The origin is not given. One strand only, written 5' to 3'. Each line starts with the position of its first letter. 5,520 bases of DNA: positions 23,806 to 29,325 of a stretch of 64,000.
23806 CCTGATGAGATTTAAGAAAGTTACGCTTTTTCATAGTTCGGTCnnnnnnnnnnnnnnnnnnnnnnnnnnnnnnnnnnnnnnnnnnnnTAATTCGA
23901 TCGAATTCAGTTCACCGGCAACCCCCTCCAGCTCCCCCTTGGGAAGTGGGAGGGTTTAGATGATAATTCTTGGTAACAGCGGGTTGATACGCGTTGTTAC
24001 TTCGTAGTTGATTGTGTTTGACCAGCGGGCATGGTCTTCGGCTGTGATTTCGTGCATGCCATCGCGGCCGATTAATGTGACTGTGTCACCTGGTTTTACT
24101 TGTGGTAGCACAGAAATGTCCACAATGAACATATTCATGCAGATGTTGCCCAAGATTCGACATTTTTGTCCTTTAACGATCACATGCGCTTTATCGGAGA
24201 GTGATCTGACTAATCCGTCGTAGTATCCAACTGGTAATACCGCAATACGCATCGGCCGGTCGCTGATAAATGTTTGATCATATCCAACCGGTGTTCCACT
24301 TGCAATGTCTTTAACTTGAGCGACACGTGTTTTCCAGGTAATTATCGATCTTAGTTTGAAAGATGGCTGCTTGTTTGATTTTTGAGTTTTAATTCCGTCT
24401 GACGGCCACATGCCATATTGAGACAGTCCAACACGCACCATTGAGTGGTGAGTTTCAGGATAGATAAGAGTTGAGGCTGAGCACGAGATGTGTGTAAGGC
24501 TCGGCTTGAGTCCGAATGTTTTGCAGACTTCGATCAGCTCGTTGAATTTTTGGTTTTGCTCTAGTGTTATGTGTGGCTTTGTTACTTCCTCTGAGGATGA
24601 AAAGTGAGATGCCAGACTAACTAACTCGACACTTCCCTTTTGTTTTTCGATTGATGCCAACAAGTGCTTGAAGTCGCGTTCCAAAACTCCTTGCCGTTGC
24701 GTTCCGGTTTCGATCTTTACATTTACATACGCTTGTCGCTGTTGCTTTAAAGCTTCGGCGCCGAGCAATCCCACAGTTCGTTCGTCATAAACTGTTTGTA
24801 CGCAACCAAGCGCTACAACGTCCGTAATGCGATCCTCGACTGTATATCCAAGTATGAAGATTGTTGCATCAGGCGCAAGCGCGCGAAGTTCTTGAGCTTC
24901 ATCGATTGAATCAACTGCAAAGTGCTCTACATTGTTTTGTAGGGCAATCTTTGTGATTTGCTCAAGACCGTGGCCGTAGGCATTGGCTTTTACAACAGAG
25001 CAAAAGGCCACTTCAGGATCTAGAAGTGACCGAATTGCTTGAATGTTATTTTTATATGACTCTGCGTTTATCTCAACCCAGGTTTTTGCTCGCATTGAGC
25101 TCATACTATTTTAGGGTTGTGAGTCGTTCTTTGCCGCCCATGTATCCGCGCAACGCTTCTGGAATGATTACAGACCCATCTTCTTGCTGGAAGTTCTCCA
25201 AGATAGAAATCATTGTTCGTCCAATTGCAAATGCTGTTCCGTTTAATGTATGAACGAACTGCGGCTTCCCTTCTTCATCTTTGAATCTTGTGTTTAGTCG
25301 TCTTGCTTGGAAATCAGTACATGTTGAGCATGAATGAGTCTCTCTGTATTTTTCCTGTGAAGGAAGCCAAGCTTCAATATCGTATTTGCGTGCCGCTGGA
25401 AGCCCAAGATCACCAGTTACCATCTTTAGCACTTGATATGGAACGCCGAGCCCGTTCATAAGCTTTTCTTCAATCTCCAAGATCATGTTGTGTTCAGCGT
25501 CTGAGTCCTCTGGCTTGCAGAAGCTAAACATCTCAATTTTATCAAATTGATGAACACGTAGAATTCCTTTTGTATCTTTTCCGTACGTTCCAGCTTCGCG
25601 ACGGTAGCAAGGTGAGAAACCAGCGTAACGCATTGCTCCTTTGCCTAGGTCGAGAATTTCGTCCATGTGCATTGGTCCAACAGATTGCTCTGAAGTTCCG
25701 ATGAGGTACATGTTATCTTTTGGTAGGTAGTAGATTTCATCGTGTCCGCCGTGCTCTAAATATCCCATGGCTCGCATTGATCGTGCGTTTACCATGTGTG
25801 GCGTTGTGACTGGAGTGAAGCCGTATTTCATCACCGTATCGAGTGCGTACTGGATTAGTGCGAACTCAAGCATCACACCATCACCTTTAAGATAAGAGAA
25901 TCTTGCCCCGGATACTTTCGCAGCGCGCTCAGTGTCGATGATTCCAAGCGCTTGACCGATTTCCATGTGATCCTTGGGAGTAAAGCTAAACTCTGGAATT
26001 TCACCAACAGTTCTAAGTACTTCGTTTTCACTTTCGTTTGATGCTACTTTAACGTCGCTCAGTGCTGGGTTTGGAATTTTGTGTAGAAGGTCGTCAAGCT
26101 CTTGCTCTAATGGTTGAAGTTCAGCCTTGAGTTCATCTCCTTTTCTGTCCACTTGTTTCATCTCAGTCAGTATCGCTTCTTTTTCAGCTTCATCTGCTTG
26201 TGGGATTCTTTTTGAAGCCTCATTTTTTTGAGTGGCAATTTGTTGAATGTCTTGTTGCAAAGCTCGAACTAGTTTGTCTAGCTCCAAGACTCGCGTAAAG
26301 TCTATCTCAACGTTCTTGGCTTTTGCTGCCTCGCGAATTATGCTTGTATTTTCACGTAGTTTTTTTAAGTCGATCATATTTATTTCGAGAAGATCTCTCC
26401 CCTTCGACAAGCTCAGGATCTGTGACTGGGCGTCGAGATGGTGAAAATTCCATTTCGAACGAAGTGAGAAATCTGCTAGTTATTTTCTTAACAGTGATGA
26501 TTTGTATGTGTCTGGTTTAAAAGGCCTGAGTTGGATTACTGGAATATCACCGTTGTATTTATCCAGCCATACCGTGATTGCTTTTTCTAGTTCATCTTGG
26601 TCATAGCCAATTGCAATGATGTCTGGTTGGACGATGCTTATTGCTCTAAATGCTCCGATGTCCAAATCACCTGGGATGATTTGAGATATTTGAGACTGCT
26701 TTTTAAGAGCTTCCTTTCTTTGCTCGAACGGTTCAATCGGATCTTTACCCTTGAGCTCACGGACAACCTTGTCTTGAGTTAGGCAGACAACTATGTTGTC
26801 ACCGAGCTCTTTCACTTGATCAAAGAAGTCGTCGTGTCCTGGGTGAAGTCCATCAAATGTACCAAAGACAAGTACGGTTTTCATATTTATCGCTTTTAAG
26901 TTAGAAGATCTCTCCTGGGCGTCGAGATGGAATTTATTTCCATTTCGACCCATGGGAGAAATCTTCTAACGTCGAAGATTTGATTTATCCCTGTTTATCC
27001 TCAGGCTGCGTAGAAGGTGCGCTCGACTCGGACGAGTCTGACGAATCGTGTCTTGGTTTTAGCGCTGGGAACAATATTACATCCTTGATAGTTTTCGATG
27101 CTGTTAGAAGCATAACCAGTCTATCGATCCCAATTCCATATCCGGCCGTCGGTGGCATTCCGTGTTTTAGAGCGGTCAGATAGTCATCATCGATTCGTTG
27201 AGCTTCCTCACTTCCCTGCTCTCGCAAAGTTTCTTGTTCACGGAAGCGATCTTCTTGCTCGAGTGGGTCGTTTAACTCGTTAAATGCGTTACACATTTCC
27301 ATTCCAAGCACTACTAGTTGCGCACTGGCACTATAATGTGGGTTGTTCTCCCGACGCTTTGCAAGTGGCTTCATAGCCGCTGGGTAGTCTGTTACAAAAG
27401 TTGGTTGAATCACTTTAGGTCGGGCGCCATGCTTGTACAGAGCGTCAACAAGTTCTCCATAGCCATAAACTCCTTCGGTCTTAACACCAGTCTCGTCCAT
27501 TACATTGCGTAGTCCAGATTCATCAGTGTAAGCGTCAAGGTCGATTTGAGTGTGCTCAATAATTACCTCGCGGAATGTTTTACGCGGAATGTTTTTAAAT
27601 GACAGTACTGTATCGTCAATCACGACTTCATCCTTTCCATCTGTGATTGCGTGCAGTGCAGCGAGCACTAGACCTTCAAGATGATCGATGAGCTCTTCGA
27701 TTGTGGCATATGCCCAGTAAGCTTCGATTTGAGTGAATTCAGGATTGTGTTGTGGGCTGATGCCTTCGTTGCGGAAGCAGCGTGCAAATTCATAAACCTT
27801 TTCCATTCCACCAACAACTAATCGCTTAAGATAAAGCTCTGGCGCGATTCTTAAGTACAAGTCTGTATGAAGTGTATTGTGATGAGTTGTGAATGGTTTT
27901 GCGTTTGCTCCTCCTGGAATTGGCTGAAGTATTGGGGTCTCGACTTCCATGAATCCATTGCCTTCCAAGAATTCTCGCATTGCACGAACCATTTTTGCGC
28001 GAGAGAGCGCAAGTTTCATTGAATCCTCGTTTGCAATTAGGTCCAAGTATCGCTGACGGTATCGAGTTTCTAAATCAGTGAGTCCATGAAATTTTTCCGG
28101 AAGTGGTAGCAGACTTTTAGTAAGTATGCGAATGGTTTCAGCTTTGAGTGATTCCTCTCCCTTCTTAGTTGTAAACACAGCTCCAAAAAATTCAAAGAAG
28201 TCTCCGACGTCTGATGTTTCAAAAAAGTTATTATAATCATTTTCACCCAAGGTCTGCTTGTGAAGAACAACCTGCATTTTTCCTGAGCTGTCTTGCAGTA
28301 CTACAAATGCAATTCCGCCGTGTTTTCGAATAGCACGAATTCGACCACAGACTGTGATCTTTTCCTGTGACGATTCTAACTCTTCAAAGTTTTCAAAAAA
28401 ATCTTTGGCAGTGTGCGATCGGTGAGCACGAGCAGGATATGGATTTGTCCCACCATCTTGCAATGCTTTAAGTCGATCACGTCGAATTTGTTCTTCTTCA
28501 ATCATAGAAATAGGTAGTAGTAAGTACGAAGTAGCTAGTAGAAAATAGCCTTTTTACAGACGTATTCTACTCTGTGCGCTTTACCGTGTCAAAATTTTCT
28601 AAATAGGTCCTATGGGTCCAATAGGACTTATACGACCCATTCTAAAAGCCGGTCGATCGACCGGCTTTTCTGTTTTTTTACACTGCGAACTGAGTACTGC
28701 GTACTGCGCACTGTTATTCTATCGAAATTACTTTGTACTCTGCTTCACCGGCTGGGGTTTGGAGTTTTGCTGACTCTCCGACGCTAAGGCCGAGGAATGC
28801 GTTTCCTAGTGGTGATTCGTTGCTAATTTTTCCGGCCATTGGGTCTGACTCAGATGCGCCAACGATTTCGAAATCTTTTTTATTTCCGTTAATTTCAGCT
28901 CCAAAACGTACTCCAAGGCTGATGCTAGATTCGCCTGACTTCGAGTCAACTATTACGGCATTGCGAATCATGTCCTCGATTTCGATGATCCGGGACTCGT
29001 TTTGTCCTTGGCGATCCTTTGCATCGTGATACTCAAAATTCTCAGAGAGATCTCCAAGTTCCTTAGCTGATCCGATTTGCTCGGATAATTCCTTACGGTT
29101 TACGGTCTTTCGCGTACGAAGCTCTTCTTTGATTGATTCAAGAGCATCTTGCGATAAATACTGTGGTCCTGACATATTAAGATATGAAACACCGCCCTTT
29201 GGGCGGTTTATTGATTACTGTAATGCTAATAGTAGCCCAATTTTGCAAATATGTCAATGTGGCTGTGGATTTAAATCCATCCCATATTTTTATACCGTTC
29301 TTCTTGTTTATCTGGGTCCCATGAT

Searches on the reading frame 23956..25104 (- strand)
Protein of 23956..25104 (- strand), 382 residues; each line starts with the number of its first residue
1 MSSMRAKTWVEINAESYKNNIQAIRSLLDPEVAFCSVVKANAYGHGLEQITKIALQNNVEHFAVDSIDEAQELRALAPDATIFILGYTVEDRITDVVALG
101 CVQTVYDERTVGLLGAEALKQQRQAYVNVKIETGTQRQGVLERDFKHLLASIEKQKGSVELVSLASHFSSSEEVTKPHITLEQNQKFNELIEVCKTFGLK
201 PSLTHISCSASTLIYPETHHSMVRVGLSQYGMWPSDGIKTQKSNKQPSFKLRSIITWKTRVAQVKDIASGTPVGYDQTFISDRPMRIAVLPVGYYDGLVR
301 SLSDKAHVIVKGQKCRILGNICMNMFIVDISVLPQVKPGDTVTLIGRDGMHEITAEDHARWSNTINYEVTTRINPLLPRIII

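Call 40: search_protein_families(library=pfam, max_evalue=0.00001, proteins=[window:23956-25104:-])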
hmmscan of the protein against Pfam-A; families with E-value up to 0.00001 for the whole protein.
window:23956-25104:- (382 aa): 2 families
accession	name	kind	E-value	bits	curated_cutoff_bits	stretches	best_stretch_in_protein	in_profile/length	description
PF01168.26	Ala_racemase_N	-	5.1e-48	164.1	24.1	1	12-232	1-218/220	Alanine racemase, N-terminal domain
PF00842.27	Ala_racemase_C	-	1.5e-44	151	25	1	255-380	2-126/127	Alanine racemase, C-terminal domain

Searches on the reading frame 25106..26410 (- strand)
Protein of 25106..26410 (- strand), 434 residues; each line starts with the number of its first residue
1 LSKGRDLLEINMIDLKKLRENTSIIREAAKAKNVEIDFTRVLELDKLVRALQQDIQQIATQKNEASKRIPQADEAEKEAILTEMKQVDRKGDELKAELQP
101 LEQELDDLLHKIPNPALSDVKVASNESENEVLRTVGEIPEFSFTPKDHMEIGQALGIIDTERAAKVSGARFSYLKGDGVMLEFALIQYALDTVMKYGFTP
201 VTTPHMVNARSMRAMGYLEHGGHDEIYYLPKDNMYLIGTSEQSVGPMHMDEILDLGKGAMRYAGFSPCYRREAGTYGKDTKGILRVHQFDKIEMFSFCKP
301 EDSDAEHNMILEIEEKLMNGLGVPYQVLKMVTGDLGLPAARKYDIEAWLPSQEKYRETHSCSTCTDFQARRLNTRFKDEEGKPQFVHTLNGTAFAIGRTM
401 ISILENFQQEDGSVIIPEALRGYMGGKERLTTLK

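Call 41: search_protein_families(library=pfam, max_evalue=0.00001, proteins=[window:25106-26410:-])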
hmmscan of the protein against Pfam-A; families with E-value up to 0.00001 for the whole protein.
window:25106-26410:- (434 aa): 2 families
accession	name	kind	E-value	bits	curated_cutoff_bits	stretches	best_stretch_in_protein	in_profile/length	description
PF00587.30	tRNA-synt_2b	-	1.1e-36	127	29.3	1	231-407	8-179/179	tRNA synthetase class II core domain (G, H, P, S and T)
PF02403.27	Seryl_tRNA_N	-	2.8e-19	69.8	28.2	1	12-114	1-106/108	Seryl-tRNA synthetase N-terminal domain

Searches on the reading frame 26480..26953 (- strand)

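Call 41: search_protein_families(library=pfam, max_evalue=0.00001, proteins=[window:26480-26953:-])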
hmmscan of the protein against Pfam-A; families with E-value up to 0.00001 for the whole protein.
window:26480-26953:- (157 aa): 1 family
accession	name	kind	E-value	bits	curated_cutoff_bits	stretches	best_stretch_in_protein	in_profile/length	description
PF01467.32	CTP_transf_like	-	2.7e-12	47.5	21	1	29-141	2-113/133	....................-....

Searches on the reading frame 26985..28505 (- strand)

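Call 41: search_protein_families(library=pfam, max_evalue=0.00001, proteins=[window:26985-28505:-])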
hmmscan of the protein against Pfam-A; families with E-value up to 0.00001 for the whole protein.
window:26985-28505:- (506 aa): 2 families
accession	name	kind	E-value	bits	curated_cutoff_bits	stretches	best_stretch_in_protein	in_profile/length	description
PF00152.25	tRNA-synt_2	-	3.6e-86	289.5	25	1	145-482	2-307/308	tRNA synthetases class II (D, K and N)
PF01336.31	tRNA_anti-codon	-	8.9e-15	54.8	27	1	50-128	1-75/75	OB-fold nucleic acid binding domain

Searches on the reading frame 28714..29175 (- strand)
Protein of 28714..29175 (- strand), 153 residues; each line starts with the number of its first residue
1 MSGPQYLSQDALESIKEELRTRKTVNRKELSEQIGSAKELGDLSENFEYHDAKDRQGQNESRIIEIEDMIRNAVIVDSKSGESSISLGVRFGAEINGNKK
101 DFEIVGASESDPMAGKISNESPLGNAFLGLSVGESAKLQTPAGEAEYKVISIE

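Call 41: search_protein_families(library=pfam, max_evalue=0.00001, proteins=[window:28714-29175:-])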
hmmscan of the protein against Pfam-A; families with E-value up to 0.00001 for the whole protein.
window:28714-29175:- (153 aa): 2 families
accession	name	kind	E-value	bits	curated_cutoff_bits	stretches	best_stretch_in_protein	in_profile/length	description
PF03449.20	GreA_GreB_N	-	2.1e-23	82.8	24.5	1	6-75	2-71/71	Transcription elongation factor, N-terminal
PF01272.25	GreA_GreB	-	8.1e-18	64.6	26.9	1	94-153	17-76/77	Transcription elongation factor, GreA/GreB, C-term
